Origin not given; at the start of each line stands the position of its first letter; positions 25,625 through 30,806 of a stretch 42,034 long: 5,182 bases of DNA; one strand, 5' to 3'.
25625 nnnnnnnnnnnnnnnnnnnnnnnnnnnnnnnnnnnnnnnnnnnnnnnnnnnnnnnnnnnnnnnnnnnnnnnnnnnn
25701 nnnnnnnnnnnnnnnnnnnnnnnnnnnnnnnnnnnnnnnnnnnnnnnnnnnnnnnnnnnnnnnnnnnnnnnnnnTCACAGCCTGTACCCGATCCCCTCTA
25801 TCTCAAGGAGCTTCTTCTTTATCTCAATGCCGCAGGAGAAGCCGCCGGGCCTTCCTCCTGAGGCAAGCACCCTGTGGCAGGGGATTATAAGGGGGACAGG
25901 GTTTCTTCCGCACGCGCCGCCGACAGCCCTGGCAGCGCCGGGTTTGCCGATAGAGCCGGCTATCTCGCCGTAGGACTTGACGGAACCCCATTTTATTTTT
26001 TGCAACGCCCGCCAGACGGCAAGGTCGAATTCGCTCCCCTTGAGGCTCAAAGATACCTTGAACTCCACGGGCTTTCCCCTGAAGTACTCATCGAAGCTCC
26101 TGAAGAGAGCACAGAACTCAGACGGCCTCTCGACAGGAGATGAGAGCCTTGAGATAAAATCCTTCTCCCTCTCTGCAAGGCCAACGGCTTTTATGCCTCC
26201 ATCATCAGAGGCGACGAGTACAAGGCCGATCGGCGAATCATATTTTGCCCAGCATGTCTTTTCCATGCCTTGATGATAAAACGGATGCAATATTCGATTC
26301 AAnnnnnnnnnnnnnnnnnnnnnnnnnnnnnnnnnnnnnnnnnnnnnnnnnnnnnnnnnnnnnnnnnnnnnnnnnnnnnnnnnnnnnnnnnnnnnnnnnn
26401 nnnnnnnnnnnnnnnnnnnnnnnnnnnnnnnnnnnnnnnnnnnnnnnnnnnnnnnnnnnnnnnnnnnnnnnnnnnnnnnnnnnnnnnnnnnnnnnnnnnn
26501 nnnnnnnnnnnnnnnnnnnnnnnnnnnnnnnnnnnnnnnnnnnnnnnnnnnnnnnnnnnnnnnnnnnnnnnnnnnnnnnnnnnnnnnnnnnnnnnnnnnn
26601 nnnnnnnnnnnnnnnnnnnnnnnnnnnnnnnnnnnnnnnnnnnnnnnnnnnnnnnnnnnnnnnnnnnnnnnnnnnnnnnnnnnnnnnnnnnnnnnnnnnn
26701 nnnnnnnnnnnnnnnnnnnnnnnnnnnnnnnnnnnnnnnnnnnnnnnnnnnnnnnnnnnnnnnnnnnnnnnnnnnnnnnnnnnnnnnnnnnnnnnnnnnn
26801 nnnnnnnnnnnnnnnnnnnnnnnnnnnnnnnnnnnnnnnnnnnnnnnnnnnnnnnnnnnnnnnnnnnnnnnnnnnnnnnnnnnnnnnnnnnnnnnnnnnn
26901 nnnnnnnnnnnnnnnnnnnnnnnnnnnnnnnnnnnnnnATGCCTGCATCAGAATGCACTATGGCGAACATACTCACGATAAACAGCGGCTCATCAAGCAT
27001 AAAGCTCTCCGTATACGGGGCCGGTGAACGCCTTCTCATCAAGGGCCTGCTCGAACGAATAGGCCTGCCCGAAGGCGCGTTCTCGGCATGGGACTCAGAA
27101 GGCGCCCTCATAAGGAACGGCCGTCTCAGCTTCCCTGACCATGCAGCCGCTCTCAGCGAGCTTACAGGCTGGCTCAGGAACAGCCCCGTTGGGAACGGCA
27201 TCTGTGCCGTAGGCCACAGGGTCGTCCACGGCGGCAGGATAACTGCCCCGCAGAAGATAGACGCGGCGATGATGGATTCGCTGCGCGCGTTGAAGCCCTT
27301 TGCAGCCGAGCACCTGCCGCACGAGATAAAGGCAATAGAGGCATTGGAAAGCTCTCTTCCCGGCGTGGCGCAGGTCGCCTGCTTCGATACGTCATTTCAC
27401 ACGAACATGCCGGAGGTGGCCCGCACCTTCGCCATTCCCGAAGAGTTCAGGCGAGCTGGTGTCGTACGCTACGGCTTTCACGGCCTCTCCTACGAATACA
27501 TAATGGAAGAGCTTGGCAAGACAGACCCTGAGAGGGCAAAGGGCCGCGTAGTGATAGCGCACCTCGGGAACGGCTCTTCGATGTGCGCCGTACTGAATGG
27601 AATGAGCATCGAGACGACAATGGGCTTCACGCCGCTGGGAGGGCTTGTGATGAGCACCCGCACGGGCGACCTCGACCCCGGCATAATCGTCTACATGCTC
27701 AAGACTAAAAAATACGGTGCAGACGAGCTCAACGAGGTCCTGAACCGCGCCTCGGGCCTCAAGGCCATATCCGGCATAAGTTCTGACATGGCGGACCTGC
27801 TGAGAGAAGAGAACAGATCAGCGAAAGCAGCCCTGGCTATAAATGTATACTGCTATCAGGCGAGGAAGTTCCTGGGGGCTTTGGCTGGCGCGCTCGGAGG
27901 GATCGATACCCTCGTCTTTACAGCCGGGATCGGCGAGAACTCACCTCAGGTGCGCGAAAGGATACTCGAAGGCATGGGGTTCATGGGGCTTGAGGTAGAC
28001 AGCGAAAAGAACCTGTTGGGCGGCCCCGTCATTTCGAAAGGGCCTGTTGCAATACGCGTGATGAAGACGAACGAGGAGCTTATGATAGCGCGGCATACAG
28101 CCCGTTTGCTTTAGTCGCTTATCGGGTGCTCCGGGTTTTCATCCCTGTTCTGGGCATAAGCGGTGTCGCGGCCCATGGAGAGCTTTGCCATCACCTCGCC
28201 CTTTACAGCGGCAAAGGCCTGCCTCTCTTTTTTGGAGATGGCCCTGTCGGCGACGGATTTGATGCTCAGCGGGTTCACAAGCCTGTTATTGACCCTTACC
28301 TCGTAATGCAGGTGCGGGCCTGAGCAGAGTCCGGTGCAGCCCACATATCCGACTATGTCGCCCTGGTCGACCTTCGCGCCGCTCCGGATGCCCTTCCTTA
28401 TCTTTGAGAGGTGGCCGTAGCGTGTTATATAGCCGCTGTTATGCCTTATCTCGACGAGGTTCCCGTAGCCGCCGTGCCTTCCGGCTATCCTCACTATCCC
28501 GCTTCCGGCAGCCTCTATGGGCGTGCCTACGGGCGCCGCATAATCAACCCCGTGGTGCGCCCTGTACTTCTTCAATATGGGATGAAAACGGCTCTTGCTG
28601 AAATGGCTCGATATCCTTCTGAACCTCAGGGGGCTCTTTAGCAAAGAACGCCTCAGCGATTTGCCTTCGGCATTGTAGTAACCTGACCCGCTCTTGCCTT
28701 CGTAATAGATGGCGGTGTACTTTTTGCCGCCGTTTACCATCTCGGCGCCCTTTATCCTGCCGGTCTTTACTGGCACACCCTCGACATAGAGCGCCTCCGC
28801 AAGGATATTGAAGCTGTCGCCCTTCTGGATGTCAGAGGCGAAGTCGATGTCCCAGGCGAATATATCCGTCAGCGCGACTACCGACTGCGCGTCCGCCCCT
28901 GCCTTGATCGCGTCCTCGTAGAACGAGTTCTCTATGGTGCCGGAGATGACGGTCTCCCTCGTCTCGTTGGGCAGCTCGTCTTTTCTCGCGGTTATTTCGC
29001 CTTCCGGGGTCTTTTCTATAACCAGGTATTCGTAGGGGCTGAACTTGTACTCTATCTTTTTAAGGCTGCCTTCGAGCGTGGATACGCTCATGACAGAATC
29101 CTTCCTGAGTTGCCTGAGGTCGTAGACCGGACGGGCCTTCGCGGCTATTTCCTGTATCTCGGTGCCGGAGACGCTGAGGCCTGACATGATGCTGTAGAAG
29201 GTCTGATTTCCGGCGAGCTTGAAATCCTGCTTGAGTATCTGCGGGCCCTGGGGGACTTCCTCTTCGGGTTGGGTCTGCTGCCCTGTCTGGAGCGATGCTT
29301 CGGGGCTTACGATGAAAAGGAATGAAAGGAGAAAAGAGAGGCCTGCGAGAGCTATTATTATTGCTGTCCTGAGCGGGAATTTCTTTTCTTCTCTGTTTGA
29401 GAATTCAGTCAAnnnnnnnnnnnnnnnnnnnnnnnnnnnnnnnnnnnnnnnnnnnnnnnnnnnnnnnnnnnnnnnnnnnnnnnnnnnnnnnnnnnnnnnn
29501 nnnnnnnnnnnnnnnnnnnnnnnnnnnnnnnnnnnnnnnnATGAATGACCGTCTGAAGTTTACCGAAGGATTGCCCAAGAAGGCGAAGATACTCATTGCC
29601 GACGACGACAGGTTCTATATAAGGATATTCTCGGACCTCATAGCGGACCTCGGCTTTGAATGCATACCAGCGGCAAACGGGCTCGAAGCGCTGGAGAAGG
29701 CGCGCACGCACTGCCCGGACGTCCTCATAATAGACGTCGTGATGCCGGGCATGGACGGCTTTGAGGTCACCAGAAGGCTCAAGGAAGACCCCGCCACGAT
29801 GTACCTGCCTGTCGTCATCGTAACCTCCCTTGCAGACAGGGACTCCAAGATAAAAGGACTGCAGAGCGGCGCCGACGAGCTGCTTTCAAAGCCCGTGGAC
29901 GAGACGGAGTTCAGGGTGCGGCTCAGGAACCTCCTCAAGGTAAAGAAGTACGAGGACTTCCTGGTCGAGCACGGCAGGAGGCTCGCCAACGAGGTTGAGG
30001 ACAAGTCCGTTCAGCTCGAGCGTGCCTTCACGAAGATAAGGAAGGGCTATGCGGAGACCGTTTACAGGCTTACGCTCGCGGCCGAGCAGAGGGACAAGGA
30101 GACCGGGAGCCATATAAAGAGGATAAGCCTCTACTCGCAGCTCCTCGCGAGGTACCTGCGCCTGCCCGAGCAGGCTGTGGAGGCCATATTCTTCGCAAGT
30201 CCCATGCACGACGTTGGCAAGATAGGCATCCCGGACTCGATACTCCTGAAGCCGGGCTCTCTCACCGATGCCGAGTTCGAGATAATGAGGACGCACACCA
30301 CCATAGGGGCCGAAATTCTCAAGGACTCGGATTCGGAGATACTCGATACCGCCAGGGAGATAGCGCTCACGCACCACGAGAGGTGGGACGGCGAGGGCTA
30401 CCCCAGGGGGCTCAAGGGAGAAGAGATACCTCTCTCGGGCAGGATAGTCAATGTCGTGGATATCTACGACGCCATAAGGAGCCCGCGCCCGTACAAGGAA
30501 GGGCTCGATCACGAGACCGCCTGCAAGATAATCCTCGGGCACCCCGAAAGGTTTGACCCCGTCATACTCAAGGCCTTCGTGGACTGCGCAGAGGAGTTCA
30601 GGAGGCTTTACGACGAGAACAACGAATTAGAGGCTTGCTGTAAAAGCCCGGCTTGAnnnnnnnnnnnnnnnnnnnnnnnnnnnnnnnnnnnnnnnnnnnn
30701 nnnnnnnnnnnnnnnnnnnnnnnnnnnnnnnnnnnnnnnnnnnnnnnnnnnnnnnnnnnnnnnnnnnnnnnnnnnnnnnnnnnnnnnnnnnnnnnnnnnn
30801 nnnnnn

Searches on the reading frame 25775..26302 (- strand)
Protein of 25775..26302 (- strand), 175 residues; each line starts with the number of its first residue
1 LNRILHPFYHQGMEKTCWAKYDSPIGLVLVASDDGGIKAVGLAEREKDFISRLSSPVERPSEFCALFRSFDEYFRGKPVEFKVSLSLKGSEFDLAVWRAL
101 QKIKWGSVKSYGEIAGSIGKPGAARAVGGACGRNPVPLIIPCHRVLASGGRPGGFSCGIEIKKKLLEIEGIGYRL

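Call 70: search_protein_families(library=pfam, proteins=[window:25775-26302:-], max_evalue=0.001)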
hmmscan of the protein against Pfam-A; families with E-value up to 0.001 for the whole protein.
window:25775-26302:- (175 aa): 2 families
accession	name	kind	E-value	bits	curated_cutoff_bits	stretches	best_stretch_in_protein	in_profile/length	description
PF01035.26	DNA_binding_1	-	1.4e-31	108.5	27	1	91-171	1-81/81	6-O-methylguanine DNA methyltransferase, DNA binding domain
PF02870.21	Methyltransf_1N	-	6.6e-09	36.6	21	1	18-86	3-70/71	6-O-methylguanine DNA methyltransferase, ribonuclease-like domain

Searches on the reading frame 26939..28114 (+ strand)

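Call 37: search_protein_families(library=pfam, proteins=[window:26939-28114:+], max_evalue=0.00001)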
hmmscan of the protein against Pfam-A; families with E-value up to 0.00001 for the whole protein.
window:26939-28114:+ (391 aa): 1 family
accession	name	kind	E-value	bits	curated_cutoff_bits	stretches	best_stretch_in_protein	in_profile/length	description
PF00871.23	Acetate_kinase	-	1.4e-107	360.2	22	1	11-385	2-392/392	Acetokinase family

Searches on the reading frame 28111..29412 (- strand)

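Call 37: search_protein_families(library=pfam, proteins=[window:28111-29412:-], max_evalue=0.00001)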
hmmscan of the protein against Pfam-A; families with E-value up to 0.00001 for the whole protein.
window:28111-29412:- (433 aa): 2 families
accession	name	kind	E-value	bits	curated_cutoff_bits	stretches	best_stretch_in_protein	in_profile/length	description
PF01551.29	Peptidase_M23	-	1.3e-31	109.1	28.7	1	285-381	2-96/96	Peptidase family M23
PF19425.4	Csd3_N2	-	2.3e-14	53.8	27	1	152-272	5-121/122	Csd3 second domain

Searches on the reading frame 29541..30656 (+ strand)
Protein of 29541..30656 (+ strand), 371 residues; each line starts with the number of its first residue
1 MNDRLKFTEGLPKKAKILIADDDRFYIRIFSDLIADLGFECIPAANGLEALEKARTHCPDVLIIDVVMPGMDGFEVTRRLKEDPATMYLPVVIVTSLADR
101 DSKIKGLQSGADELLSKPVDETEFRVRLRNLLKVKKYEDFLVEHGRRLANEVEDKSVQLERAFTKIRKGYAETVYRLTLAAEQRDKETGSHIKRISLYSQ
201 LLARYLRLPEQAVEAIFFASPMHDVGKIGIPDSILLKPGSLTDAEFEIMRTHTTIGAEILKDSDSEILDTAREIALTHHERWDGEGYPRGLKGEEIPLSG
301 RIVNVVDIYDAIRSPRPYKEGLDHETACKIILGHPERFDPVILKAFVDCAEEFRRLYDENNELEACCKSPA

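Call 37: search_protein_families(library=pfam, proteins=[window:29541-30656:+], max_evalue=0.00001)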
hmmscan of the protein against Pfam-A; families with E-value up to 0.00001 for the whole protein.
window:29541-30656:+ (371 aa): 3 families
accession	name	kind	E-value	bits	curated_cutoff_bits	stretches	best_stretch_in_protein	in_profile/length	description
PF13487.12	HD_5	-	3.5e-32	111.9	27.2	1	181-341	7-169/170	HD domain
PF00072.30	Response_reg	-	5.4e-25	88.2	30.2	1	17-128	1-110/111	Response regulator receiver domain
PF01966.28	HD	-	5.7e-21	75.4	22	1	189-311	2-115/116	HD domain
